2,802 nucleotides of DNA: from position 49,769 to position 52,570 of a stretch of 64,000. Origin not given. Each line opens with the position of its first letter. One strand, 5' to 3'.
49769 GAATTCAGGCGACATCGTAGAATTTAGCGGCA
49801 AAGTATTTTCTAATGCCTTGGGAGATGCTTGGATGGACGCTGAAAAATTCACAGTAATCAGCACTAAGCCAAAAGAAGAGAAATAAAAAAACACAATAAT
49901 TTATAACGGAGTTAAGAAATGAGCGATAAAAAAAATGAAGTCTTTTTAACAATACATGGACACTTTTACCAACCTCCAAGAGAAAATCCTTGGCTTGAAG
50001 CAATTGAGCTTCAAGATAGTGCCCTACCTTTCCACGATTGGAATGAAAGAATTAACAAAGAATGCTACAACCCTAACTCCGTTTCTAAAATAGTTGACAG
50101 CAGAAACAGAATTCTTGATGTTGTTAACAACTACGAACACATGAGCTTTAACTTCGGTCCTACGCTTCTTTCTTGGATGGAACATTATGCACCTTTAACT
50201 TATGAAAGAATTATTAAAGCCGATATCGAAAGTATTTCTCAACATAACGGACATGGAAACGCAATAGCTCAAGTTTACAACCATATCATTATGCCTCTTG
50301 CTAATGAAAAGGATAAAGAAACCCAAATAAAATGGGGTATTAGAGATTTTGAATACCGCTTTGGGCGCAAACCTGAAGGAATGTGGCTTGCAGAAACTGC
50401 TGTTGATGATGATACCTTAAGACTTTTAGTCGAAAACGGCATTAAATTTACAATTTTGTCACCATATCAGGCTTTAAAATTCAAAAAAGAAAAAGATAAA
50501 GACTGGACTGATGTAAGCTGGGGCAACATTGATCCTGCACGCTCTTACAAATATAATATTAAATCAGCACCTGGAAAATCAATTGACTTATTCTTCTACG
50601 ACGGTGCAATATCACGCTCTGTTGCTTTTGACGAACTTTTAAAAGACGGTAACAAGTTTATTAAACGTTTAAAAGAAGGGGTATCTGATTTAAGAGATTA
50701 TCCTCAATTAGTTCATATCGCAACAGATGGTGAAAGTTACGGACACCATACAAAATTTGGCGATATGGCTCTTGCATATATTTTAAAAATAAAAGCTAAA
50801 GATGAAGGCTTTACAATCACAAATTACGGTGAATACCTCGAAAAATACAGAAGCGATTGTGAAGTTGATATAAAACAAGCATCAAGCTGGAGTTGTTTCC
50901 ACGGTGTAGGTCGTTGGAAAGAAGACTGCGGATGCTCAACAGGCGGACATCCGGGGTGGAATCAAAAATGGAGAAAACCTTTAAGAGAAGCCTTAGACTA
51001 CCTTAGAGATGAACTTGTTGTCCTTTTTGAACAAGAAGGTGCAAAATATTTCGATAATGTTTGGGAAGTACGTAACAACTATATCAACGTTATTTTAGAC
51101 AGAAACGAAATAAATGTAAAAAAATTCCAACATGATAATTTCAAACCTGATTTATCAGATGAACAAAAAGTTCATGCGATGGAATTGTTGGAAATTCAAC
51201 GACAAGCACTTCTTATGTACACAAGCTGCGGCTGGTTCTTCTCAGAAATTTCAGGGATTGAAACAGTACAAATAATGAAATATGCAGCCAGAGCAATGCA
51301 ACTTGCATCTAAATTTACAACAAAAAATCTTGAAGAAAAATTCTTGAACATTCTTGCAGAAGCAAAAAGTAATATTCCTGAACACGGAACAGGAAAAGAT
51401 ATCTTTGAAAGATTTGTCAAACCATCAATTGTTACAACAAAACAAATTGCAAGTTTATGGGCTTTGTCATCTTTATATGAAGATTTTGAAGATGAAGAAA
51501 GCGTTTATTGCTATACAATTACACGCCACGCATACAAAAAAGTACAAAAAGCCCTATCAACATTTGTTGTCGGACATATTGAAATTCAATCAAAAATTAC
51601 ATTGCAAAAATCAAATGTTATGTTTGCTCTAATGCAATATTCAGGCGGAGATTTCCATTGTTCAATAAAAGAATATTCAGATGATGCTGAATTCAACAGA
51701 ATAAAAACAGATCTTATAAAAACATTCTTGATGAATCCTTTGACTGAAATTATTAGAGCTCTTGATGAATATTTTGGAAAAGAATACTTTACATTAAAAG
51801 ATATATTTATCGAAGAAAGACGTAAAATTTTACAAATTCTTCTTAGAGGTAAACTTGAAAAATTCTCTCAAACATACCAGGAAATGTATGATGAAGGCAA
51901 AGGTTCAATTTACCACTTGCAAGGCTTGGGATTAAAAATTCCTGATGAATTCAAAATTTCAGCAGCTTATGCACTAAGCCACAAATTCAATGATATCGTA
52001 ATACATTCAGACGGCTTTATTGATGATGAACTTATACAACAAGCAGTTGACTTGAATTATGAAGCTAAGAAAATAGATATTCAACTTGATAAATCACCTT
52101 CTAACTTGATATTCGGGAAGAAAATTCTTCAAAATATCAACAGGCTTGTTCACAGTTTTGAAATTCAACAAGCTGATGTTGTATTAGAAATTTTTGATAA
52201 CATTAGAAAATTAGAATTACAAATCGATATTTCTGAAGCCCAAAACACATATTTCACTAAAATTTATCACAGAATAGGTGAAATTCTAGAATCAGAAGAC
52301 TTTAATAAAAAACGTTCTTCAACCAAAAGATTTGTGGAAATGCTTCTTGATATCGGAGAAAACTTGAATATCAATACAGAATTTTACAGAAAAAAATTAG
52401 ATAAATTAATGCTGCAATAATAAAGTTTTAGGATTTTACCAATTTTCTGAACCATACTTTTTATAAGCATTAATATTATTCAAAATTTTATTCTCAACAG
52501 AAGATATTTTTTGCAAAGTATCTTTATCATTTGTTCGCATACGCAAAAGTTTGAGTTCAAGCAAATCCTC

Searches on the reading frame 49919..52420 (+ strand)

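Call 59: search_protein_families(library=pfam, proteins=[window:49919-52420:+], max_evalue=0.0001)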
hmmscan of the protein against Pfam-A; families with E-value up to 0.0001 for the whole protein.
window:49919-52420:+ (833 aa): 2 families
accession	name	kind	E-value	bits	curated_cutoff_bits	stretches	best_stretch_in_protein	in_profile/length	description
PF12055.13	DUF3536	-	1.4e-105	353.2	25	1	347-630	1-284/284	Domain of unknown function (DUF3536)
PF03065.20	Glyco_hydro_57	-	1.5e-20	74.1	21.2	1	44-312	42-284/291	Glycosyl hydrolase family 57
